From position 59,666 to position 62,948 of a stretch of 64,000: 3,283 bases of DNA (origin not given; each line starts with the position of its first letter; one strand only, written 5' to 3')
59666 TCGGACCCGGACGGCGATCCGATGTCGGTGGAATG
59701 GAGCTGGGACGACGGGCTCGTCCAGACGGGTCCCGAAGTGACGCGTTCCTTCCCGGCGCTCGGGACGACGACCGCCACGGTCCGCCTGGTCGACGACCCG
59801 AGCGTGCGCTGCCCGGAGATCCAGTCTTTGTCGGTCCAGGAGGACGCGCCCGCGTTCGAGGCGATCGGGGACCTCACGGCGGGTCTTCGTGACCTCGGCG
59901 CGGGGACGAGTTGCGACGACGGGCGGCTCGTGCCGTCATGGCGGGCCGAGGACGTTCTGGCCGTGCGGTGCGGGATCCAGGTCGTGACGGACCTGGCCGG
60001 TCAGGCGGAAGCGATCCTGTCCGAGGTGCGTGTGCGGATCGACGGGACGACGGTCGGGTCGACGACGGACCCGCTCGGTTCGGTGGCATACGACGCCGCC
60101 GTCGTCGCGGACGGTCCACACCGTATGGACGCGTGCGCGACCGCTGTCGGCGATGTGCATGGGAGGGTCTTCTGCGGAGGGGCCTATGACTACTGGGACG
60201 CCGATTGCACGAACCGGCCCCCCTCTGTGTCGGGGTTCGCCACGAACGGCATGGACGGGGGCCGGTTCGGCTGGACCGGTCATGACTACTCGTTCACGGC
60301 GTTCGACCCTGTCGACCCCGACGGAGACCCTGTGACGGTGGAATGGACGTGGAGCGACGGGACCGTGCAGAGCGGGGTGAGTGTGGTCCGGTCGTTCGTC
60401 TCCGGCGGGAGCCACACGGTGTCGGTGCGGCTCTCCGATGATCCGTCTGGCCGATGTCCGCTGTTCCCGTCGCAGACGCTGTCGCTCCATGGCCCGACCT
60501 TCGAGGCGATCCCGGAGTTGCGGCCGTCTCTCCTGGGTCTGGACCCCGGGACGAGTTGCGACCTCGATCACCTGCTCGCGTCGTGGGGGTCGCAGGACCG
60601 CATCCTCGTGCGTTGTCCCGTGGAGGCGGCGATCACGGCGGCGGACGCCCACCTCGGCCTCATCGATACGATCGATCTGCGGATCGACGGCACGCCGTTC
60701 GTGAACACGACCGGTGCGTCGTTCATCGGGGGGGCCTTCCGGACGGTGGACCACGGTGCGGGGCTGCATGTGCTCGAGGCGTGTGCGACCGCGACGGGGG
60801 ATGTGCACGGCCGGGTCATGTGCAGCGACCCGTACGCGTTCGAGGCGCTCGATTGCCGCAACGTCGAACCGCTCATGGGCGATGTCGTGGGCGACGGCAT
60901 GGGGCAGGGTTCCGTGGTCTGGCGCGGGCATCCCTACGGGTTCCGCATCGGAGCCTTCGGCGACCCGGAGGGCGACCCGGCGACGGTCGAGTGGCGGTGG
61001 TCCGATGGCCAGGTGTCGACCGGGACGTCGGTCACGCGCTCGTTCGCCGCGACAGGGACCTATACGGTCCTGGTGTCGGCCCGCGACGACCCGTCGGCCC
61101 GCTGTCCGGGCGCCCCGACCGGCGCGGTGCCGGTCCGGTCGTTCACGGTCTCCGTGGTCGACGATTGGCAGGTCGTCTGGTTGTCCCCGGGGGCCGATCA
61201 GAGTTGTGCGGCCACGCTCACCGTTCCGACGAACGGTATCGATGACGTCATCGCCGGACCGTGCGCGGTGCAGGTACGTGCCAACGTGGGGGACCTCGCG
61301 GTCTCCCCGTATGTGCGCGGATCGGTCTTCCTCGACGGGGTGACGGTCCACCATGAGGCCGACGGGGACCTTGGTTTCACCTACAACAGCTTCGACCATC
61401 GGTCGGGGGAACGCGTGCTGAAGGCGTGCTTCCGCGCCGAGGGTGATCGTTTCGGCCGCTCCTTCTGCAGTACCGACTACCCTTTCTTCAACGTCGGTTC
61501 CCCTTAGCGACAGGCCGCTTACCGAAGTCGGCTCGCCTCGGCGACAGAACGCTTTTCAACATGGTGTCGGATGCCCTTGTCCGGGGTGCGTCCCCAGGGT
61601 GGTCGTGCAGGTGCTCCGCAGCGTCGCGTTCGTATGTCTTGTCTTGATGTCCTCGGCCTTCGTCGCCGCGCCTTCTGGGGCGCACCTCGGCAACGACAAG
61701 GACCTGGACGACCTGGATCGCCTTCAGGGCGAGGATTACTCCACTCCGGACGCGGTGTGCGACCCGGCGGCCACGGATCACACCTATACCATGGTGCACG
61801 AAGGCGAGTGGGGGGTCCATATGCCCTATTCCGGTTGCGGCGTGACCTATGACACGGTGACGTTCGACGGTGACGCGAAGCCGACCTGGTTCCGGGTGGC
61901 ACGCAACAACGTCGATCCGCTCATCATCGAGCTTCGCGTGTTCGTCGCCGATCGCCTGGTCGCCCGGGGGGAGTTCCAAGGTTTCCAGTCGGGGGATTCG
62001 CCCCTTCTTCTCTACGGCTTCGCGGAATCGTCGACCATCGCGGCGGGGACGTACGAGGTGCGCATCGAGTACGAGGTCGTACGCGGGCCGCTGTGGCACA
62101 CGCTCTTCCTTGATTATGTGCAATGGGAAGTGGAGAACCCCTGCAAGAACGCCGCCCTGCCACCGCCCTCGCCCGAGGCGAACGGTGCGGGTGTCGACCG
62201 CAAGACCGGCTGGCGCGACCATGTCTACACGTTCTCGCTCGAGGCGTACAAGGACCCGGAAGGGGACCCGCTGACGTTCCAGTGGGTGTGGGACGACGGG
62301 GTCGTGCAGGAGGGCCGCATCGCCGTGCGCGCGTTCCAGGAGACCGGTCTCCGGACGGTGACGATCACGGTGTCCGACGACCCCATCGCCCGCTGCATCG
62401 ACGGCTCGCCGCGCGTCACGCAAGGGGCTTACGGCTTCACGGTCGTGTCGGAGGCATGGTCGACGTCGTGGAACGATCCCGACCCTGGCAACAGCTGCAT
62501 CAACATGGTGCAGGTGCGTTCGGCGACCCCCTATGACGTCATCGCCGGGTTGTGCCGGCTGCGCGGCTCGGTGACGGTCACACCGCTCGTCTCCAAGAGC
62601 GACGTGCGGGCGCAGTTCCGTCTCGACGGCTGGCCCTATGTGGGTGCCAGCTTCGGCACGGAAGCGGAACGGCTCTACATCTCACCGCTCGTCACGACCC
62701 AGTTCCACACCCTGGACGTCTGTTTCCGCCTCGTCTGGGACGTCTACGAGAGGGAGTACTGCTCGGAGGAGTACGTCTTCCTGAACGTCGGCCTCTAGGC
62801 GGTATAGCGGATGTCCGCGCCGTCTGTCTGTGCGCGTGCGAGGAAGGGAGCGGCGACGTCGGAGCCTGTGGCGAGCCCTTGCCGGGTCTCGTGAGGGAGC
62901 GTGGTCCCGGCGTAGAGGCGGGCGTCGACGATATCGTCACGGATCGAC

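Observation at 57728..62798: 1259-aa secreted protein built from six PKD-like/Cys-rich modules, with an adjacent single-module paralog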

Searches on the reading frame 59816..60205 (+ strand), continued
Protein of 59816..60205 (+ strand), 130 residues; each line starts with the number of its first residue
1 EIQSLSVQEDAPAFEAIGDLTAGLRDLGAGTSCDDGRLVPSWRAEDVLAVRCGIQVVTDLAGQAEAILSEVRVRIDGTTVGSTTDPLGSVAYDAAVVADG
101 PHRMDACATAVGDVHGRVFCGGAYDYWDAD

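Call 61: search_protein_families(library=pfam, proteins=[P0045, P0079, P0047, P0106, P0014, P0129, P0098, P0036], max_evalue=0.01)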
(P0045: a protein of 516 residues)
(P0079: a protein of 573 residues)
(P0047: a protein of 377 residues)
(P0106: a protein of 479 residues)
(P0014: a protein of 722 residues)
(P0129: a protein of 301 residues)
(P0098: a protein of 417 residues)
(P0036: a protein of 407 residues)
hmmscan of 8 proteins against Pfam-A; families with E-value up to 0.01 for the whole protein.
P0045 (516 aa): 9 families
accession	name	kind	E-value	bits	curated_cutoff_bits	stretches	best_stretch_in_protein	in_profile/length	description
PF24681.1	Kelch_KLHDC2_KLHL20_DRC7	-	1.6e-14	54.2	50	2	16-221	3-221/221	KLHDC2/KLHL20/DRC7 Kelch-repeats domain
PF13964.12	Kelch_6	-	2e-14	53.4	25.3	1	165-202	11-48/50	Kelch motif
PF01344.31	Kelch_1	-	3.2e-09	36.6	20.1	0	166-199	12-44/46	Kelch motif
PF13415.12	Kelch_3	-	1.6e-08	35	22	0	165-201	1-37/48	Galactose oxidase, central domain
PF00801.26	PKD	-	7e-07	29.6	23.5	1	320-375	14-68/80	PKD domain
PF18911.6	PKD_4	-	8.1e-07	29.4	27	1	329-376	25-72/85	PKD domain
PF24996.1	NANM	-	6.8e-06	25.6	45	0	84-125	85-126/350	N-acetylneuraminate epimerase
PF24981.1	Beta-prop_ATRN-LZTR1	-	0.00036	20.3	50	1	118-222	109-220/289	Attractin/LZTR1 beta-propeller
PF07646.21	Kelch_2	-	0.00062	20.1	21.3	0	169-201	15-48/48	Kelch motif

P0079 (573 aa): 9 families
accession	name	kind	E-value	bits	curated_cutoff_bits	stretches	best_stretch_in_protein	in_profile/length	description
PF24681.1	Kelch_KLHDC2_KLHL20_DRC7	-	7.7e-27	94.5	50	2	38-194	43-189/221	KLHDC2/KLHL20/DRC7 Kelch-repeats domain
PF13964.12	Kelch_6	-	8.4e-21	73.6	25.3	2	97-145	7-50/50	Kelch motif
PF24996.1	NANM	-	4.4e-16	59.1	45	2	89-165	49-127/350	N-acetylneuraminate epimerase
PF24981.1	Beta-prop_ATRN-LZTR1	-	5.1e-15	55.9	50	2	90-228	145-283/289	Attractin/LZTR1 beta-propeller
PF13415.12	Kelch_3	-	1.2e-13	51.3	22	1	102-147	1-42/48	Galactose oxidase, central domain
PF13418.12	Kelch_4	-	1.5e-13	50.9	21.6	1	101-142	10-48/49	Galactose oxidase, central domain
PF01344.31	Kelch_1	-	1.8e-13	50.1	20.1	1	93-137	2-42/46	Kelch motif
PF18911.6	PKD_4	-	1.2e-11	45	27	1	388-443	21-76/85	PKD domain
PF00801.26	PKD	-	3.4e-06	27.4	23.5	1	386-441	18-71/80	PKD domain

P0047 (377 aa): 3 families
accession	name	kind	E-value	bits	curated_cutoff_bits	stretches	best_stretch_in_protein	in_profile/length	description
PF00801.26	PKD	-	3.9e-14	52.8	23.5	1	187-241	17-71/80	PKD domain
PF18911.6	PKD_4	-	1.6e-13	50.9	27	1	186-241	19-74/85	PKD domain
PF17957.7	Big_7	-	0.00048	21.1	24.1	1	293-338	17-60/70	Bacterial Ig domain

P0106 (479 aa): 2 families
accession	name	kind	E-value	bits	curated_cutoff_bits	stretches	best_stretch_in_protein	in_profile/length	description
PF18911.6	PKD_4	-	1.7e-14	54.1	27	1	287-340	23-77/85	PKD domain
PF00801.26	PKD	-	3.6e-11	43.3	23.5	1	284-340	17-74/80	PKD domain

P0014 (722 aa): 4 families
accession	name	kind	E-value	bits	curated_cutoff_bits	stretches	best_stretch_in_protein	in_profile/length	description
PF00092.34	VWA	-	5.6e-14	53.2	23.8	1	154-259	63-168/174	von Willebrand factor type A domain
PF00801.26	PKD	-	5.1e-09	36.5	23.5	1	523-572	17-66/80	PKD domain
PF18911.6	PKD_4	-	8.7e-08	32.5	27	2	521-571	18-68/85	PKD domain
PF13519.12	VWA_2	-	0.0001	23.3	27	0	51-105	3-64/107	von Willebrand factor type A domain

P0129 (301 aa): 3 families
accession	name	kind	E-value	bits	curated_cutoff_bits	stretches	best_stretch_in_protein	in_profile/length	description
PF17957.7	Big_7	-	2e-06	28.8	24.1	1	221-278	17-70/70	Bacterial Ig domain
PF00801.26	PKD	-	1.6e-05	25.2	23.5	1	96-170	8-71/80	PKD domain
PF18911.6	PKD_4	-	5.8e-05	23.5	27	1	115-170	29-74/85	PKD domain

P0098 (417 aa): 0 families

P0036 (407 aa): 1 family
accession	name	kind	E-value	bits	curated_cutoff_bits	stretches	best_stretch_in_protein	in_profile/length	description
PF18911.6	PKD_4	-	0.0053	17.2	27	0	214-269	20-71/85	PKD domain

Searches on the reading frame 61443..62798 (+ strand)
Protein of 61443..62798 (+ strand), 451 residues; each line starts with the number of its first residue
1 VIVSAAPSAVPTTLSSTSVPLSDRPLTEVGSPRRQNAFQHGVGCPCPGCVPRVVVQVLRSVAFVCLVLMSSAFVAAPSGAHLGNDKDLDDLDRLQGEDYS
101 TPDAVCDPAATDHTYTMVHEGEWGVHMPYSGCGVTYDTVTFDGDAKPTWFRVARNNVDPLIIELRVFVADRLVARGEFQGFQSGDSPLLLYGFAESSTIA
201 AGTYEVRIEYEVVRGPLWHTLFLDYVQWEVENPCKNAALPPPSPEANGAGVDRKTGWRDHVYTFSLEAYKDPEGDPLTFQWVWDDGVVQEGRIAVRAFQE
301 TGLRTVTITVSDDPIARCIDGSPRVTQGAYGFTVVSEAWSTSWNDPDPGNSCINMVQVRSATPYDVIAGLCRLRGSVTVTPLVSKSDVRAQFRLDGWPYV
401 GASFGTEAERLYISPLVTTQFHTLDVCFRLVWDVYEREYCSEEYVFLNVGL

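Call 3: search_protein_families(library=pfam, proteins=[window:61443-62798:+], max_evalue=1)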
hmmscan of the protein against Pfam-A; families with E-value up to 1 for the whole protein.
window:61443-62798:+ (451 aa): 1 family
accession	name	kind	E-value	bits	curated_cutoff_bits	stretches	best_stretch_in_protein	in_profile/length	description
PF18911.6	PKD_4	-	1.3e-08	35.2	27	1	244-313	4-71/85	PKD domain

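Call 4: search_protein_families(library=ncbifam, proteins=[window:61443-62798:+], max_evalue=1)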
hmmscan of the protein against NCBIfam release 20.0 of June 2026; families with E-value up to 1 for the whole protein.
window:61443-62798:+ (451 aa): 0 families

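Call 10: find_related_loci(query=window:61593-62795:+, collection=genome_contigs, flank=10000)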
Query window:61593-62795:+ (401 aa) in genome_contigs; peptide patterns used: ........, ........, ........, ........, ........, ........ (x = any residue, [..] = any of these).
19 stretches matched a pattern, but none encodes a relative of the query by tblastn (E <= 1e-3).

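Call 23: predict_structure(alignment_id=A3)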
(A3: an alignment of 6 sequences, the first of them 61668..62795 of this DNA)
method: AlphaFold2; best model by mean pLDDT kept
length: 376 residues; sequences in the alignment: 6
mean_pLDDT: 76.1   pTM: 0.54
mean pLDDT of the five models: 76.1, 73.1, 71.9, 71.9, 71.3
residues with pLDDT >= 90: 123; 70-90: 145; 50-70: 56; < 50: 52
segments of 3 or more residues with pLDDT < 50: 1-51
pLDDT, mean of each block of 10 residues (from residue 1): 33 35 37 29 33 61 75 76 74 93 70 78 87 83 66 70 74 73 90 83 94 95 91 88 71 87 87 91 91 93 72 88 81 92 94 85 91 85
secondary structure, 60 per line:
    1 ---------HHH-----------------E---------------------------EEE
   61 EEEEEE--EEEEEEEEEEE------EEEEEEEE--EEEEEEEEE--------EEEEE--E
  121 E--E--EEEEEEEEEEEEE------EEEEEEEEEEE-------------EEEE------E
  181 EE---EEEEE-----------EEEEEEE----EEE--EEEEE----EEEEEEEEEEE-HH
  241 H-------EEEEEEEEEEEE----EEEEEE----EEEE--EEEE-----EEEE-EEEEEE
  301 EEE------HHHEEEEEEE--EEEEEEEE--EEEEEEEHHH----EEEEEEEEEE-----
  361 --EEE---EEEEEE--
elements in order: E58-66 E69-79 E86-93 E96-104 E113-117 E127-139 E146-156 E170-173 E180-182 E186-190 E202-208 E213-215 E218-222 E227-237 E249-260 E265-270 E275-278 E281-284 E290-293 E295-303 E313-319 E322-329 E332-338 E346-355 E363-365 E369-374
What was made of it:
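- On CBM6 / CBM35 / CBM36 clan: The N-domain model has only pLDDT 60-90 (call 23).
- The N-terminal 51 residues of the B model are unreliable (pLDDT below 50, call 23). The two histidines are only about 32-34 residues apart, and their geometry is unknown because this part of the model has pLDDT below 50 (call 23).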

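Call 28: fold_search(model_id=the predicted structure, library=pdb)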
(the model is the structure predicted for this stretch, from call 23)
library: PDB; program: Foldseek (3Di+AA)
matches with E <= 10: 1218; with E <= 0.001: 21
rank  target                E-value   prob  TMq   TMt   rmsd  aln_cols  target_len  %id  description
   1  8iyk_F                4.9e-06  0.99  0.17  0.10  29.6       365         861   11  Tail tip conformation 1 of phage lambda tail (released 2023-10-18)
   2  2x10                  7.0e-06  1.00  0.27  0.22  30.6       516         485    7  Crystal structure of the complete EphA2 ectodomain (released 2010-03-16)
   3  9e7m_Ja               1.1e-05  0.99  0.19  0.10  30.5       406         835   10  In situ cryoEM structure of bacteriophage Ur-lambda tail tip complex (released 2025-11-05)
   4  3se3_A                2.0e-05  0.99  0.18  0.22  19.5       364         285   10  human IFNa2-IFNAR ternary complex (released 2011-08-31)
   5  7biz_A                2.8e-05  1.00  0.18  0.15  13.0       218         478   12  Structure of a B12 binding lipoprotein from Bacteroides thetaiotaomicron (released 2022-03-02)
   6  5utk_B                9.9e-05  1.00  0.27  0.33  12.2       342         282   11  Crystal structure of the membrane proximal three fibronectin type III (FNIII) domains of Tie2 (Tie2[FNIIIa-c]) (released 2017-04-12)
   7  7sqc_2A               1.1e-04  0.99  0.22  0.13  18.6       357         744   10  Ciliary C1 central pair apparatus isolated from Chlamydomonas reinhardtii (released 2022-04-13)
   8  4oia_B                1.6e-04  0.98  0.19  0.19  18.4       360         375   11  Crystal Structure of ICAM-5 D1-D4 ectodomain fragment, Space Group P4322 (released 2014-07-16)
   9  7sqc_2B               2.2e-04  0.97  0.22  0.13  18.3       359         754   10  Ciliary C1 central pair apparatus isolated from Chlamydomonas reinhardtii (released 2022-04-13)
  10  6fg9_A                2.3e-04  1.00  0.29  0.14  21.5       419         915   10  Mouse SORCS2 ectodomain (sortilin related VPS10 domain containing receptor 2) (released 2018-08-01)
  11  8eyx_B                4.3e-04  0.98  0.22  0.14  16.0       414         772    7  Cryo-EM structure of 4 insulins bound full-length mouse IR mutant with physically decoupled alpha CTs (C684S/C685S/C68 (released 2022-11-09)
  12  6fg9_B                4.5e-04  1.00  0.30  0.14   6.2       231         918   10  Mouse SORCS2 ectodomain (sortilin related VPS10 domain containing receptor 2) (released 2018-08-01)
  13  4gs7_C                4.9e-04  1.00  0.25  0.38   8.3       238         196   10  Structure of the Interleukin-15 quaternary complex (released 2012-11-07)
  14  9e2t_C                5.2e-04  1.00  0.25  0.39   9.3       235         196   12  Structure of a de novo designed interleukin-21 mimetic complex with IL-21R and IL-2Rg (released 2025-09-24)
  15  4es9_A                5.2e-04  0.98  0.18  0.21  10.7       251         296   10  Crystal Structure of the adhesin domain of Epf from Streptococcus pyogenes in P21 (released 2012-09-19)
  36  4tn9_A                1.6e-03  1.00  0.19  0.76   2.9        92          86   22  Crystal structure of Clostridium histolyticum ColG collagenase polycystic kidney disease-like domain at 1.4 Angstrom r (released 2015-03-11)
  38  4jrw_A                1.8e-03  1.00  0.20  0.77   2.9        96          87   21  Crystal structure of Clostridium histolyticum colg collagenase PKD domain 2 at 1.6 Angstrom resolution (released 2014-05-21)
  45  1w0n                  2.2e-03  1.00  0.21  0.53   6.2       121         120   14  Structure of uncomplexed Carbohydrate Binding Domain CBM36 (released 2004-10-27)
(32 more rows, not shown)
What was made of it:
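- On PKD domain (PF18911 / PF00801): The model of B (module pLDDT about 85-95) matches ColG PKD 4tn9/4jrw with TM 0.76-0.77 and rmsd 2.9 A (calls 23, 28).
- On CBM6 / CBM35 / CBM36 clan: Foldseek matches 1w0n with E=2.2e-3 and TMt 0.53 (call 28).
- Closest known: PKD domain. Same: The model superposes on ColG PKD domains (4tn9, 4jrw; TM about 0.77, rmsd 2.9 A) (call 28).
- Closest known: CBM6 / CBM35 / CBM36 carbohydrate-binding modules. Same: Foldseek matches 1w0n (call 28).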

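Call 35: find_homologous_proteins(query=A4)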
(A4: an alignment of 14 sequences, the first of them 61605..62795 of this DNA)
Query A4 (14 sequences) (397 aa, profile of the alignment): 17 proteins with E <= 0.001 among 8000 candidates.
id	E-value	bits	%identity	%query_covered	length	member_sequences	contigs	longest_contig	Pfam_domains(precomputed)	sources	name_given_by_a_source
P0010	2.4e-133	463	100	100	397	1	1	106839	PF18911.7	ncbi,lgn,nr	ncbi:MAG: PKD domain-containing protein [Euryarchaeota archaeon]|nr:PKD domain-containing protein [E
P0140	2.6e-112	394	29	69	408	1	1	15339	PF00801.27,PF17957.8,PF18911.7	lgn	-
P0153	5.6e-100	353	55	100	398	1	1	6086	PF18911.7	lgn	-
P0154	2.1e-98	348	50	95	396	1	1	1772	PF18911.7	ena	-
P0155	5.5e-21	93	22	27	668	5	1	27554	PF22352.3,PF00801.27,PF13385.14,PF16403.12,PF02210.32,PF08329.17,PF00054.31,PF18911.7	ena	-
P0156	2.4e-18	84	-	-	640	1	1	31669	PF17957.8,PF13750.13,PF19077.7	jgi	-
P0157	1.4e-17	82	30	39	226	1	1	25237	-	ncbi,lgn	-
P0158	1.5e-11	62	34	20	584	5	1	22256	PF17957.8,PF13750.13,PF11088.13,PF19077.7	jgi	jgi:hypothetical protein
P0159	2.0e-10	58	25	22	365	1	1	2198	PF22352.3,PF00801.27,PF18911.7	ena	-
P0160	5.4e-10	57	78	2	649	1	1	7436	PF17957.8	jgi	jgi:hypothetical protein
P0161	2.8e-8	51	23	36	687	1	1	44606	PF00801.27,PF18962.8,PF13620.13,PF18911.7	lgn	-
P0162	3.8e-7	47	49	10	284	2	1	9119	PF00801.27,PF08308.18,PF18911.7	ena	-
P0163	2.5e-6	45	28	11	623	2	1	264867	PF22352.3,PF00801.27,PF04151.22,PF24316.2,PF13088.13,PF18911.7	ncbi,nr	ncbi:MAG: PKD domain-containing protein [Ahniella sp.]|nr:PKD domain-containing protein [Ahniella sp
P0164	8.9e-6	43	34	12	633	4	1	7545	PF00801.27,PF18911.7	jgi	jgi:PKD domain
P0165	3.4e-5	41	26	32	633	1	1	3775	PF00801.27,PF18911.7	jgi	jgi:hypothetical protein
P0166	1.1e-4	39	31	21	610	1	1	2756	PF04773.19,PF00801.27,PF18911.7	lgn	-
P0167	4.9e-4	37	31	19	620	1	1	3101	PF21027.4,PF22352.3,PF00801.27,PF17963.8,PF17803.8,PF02010.22,PF18911.7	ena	-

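Call 38: find_encoding_contigs(protein=P0153, flank=8000, max_places=3)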
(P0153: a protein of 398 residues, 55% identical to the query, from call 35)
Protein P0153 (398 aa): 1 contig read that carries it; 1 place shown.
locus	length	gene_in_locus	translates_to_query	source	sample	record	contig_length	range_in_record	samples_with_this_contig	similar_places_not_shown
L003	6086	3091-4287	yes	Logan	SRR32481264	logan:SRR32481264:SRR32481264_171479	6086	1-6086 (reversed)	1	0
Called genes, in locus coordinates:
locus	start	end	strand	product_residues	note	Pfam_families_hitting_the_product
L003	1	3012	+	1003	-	?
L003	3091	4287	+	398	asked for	PF18911:PKD_4 (weak)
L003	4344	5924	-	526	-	PF01569:PAP2, PF22778:VCPO_2nd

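Call 44: find_related_loci(query=A5, collection=genome_contigs, flank=10000)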
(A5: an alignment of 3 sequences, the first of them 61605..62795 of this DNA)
Query A5 (397 aa) in genome_contigs; peptide patterns used: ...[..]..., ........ (x = any residue, [..] = any of these).
32 stretches matched a pattern, but none encodes a relative of the query by tblastn (E <= 1e-3).

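Call 61: search_protein_families(library=pfam, proteins=[P0157], max_evalue=0.01)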
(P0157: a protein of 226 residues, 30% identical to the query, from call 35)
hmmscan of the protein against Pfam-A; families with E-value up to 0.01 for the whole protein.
P0157 (226 aa): 0 families
